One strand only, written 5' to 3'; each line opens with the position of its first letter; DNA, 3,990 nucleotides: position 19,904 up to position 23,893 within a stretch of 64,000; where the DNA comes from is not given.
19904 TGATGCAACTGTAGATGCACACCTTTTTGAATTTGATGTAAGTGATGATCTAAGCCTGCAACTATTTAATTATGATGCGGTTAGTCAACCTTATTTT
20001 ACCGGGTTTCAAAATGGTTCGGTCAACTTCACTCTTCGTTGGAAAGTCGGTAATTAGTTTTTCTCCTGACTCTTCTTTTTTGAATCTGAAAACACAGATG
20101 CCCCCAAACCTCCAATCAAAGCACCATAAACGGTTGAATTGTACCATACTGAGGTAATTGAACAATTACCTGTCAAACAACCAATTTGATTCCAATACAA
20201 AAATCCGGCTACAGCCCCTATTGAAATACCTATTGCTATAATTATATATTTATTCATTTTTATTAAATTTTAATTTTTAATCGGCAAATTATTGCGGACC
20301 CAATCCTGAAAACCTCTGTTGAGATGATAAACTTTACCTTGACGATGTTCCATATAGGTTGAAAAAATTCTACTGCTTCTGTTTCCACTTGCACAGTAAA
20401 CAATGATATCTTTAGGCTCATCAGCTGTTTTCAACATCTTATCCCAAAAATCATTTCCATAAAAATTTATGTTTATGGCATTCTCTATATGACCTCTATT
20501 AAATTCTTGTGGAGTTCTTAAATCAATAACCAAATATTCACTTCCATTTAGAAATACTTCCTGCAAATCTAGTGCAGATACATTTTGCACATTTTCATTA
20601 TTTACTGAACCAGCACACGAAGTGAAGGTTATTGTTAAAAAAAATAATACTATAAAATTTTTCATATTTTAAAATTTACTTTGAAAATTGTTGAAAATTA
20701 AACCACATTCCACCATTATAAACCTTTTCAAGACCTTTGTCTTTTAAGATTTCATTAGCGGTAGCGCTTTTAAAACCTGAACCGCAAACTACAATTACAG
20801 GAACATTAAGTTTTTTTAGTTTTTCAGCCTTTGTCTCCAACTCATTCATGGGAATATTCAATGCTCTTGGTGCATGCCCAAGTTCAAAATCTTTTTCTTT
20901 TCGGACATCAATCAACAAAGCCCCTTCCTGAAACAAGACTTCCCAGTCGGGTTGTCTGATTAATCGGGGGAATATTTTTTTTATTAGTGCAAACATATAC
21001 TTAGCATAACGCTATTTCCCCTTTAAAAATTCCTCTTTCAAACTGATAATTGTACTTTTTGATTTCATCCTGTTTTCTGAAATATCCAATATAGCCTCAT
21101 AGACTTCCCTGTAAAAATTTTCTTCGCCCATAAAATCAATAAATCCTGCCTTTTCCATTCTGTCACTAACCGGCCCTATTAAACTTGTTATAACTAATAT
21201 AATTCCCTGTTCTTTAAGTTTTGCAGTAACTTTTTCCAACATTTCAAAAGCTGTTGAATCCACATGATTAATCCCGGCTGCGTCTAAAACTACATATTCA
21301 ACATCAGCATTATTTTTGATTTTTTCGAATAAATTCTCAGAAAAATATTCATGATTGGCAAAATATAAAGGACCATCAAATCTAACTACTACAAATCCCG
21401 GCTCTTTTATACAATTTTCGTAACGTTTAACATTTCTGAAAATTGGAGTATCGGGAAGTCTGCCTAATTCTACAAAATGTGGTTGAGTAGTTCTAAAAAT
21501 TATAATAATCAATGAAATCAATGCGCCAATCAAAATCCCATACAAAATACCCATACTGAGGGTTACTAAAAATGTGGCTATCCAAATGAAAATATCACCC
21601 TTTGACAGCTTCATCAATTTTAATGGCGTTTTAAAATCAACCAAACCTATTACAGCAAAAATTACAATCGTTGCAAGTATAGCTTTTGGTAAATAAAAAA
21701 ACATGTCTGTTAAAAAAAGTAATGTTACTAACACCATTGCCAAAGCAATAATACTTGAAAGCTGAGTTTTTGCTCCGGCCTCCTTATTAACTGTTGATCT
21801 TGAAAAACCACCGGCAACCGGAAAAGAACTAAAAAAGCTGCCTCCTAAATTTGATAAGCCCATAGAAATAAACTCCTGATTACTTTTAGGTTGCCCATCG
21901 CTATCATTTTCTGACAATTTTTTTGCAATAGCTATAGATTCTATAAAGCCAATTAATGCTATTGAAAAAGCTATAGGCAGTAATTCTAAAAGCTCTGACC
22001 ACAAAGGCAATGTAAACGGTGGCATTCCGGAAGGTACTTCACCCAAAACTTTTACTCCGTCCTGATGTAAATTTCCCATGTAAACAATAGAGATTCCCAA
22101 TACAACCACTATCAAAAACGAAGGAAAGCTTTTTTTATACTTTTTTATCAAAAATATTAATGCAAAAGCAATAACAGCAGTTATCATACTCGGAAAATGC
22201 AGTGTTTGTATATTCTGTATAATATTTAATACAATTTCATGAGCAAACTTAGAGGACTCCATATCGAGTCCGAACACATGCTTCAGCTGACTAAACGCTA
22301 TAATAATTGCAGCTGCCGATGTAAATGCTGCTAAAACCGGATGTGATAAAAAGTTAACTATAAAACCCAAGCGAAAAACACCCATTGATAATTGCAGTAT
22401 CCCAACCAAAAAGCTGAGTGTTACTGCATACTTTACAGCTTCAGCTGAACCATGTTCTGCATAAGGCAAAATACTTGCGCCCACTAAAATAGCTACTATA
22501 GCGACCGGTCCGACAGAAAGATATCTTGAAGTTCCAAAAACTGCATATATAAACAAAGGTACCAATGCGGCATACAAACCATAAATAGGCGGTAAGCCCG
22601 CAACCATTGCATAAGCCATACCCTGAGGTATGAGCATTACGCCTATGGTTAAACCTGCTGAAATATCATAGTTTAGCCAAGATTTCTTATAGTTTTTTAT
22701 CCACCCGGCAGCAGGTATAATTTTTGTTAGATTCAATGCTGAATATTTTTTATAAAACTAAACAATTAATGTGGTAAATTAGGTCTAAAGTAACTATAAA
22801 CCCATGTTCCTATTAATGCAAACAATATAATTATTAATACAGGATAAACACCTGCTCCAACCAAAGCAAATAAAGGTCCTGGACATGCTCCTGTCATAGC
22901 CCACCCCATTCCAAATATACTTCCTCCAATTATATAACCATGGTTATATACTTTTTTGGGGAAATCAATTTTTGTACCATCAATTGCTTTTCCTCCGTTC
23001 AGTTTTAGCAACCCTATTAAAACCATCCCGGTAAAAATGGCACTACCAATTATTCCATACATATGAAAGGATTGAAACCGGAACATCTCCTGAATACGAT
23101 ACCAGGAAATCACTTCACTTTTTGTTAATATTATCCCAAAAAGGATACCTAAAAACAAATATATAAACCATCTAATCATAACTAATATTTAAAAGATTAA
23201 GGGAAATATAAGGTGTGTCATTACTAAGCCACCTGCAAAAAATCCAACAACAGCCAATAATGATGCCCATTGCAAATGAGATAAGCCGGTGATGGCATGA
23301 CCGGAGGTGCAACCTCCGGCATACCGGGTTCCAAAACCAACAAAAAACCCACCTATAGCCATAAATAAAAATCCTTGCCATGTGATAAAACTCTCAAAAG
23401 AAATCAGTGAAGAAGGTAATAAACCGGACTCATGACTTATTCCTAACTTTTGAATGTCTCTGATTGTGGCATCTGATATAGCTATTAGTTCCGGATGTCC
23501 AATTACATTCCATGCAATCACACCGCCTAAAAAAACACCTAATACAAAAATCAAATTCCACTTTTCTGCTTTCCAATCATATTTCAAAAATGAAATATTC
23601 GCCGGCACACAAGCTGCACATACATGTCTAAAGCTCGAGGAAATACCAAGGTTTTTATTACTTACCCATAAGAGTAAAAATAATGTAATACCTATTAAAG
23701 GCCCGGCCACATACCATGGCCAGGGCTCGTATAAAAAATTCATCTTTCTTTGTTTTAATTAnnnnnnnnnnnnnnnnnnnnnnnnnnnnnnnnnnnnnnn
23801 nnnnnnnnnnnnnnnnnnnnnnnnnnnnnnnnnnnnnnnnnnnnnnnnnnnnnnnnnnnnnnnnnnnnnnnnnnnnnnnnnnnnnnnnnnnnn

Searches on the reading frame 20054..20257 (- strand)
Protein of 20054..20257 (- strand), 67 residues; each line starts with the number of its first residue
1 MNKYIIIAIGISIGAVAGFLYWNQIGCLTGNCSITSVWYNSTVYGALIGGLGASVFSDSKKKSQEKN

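Call 6: search_protein_families(library=pfam, proteins=[window:20054-20257:-])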
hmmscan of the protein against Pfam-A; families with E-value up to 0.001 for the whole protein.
window:20054-20257:- (67 aa): 1 family
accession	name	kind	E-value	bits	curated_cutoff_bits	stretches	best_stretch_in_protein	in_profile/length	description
PF19628.4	DUF6132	-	5.5e-06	26.4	23.2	1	7-51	12-52/60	Family of unknown function (DUF6132)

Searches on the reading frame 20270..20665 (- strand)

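Call 6: search_protein_families(library=pfam, proteins=[window:20270-20665:-])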
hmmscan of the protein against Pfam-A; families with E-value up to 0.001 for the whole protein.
window:20270-20665:- (131 aa): 1 family
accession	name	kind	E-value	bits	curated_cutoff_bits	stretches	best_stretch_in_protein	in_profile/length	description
PF00581.25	Rhodanese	-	1.8e-18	67.3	22.2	1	40-124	10-101/102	Rhodanese-like domain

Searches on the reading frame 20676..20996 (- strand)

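Call 6: search_protein_families(library=pfam, proteins=[window:20676-20996:-])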
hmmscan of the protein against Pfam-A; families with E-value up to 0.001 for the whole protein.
window:20676-20996:- (106 aa): 1 family
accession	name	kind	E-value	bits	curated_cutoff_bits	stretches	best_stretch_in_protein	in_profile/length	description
PF00581.25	Rhodanese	-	6.9e-13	49.4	22.2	1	24-96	11-95/102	Rhodanese-like domain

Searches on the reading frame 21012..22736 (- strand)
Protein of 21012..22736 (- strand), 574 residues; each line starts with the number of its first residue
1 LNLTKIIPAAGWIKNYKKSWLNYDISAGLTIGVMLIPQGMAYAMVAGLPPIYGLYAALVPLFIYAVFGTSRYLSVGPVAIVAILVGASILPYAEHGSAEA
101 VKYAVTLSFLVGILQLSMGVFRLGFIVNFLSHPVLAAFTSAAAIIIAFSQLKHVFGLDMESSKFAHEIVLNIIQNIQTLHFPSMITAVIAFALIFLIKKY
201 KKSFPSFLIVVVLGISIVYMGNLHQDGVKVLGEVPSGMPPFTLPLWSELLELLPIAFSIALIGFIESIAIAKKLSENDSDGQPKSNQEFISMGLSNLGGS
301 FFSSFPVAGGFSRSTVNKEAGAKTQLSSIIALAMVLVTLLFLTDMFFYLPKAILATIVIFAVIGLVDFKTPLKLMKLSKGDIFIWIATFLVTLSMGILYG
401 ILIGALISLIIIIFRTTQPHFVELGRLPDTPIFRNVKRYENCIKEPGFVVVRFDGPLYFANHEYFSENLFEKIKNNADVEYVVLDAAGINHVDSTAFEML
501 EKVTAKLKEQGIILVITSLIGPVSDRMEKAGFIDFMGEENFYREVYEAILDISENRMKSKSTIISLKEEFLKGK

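Call 6: search_protein_families(library=pfam, proteins=[window:21012-22736:-])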
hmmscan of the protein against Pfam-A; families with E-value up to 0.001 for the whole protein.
window:21012-22736:- (574 aa): 2 families
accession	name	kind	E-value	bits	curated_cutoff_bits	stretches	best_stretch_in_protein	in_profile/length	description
PF00916.26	Sulfate_transp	-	1.1e-110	370.4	23.2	1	22-388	2-380/380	Sulfate permease family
PF01740.26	STAS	-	2.8e-18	66.1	22.6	1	445-548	7-106/106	STAS domain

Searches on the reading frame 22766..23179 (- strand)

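Call 6: search_protein_families(library=pfam, proteins=[window:22766-23179:-])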
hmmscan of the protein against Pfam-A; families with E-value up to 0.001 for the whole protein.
window:22766-23179:- (137 aa): 2 families
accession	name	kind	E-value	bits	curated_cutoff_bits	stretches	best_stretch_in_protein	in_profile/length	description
PF04143.19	Sulf_transp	-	2.9e-09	37.4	27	1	29-129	10-104/310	Sulphur transport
PF20398.3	DUF6691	-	2.1e-06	28.5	27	1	9-131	8-133/142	Family of unknown function (DUF6691)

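Call 7: search_protein_families(library=ncbifam, proteins=[window:22766-23179:-])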
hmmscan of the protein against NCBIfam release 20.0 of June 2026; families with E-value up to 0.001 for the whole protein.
window:22766-23179:- (137 aa): 1 family
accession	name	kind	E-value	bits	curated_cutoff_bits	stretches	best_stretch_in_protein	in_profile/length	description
NF052577.1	ThSTportTsuASprch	equivalog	0.00018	21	400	1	8-120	6-113/330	thiosulfate transporter TsuA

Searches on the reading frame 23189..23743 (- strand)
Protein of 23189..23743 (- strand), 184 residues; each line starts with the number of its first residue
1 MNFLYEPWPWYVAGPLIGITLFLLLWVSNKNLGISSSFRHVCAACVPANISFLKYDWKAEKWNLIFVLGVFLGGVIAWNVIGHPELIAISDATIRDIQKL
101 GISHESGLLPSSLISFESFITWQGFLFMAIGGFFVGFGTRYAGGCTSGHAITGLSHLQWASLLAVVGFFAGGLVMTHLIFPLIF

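Call 6: search_protein_families(library=pfam, proteins=[window:23189-23743:-])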
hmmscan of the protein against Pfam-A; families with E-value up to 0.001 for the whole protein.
window:23189-23743:- (184 aa): 1 family
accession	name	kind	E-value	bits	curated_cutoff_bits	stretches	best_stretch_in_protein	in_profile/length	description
PF04143.19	Sulf_transp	-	1.5e-17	64.6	27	2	121-173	257-309/310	Sulphur transport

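Call 7: search_protein_families(library=ncbifam, proteins=[window:23189-23743:-])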
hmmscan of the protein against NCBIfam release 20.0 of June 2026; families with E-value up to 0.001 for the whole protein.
window:23189-23743:- (184 aa): 1 family
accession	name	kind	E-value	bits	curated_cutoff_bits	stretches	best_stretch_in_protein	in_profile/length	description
NF052577.1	ThSTportTsuASprch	equivalog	6e-08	32.4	400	1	125-180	273-328/330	thiosulfate transporter TsuA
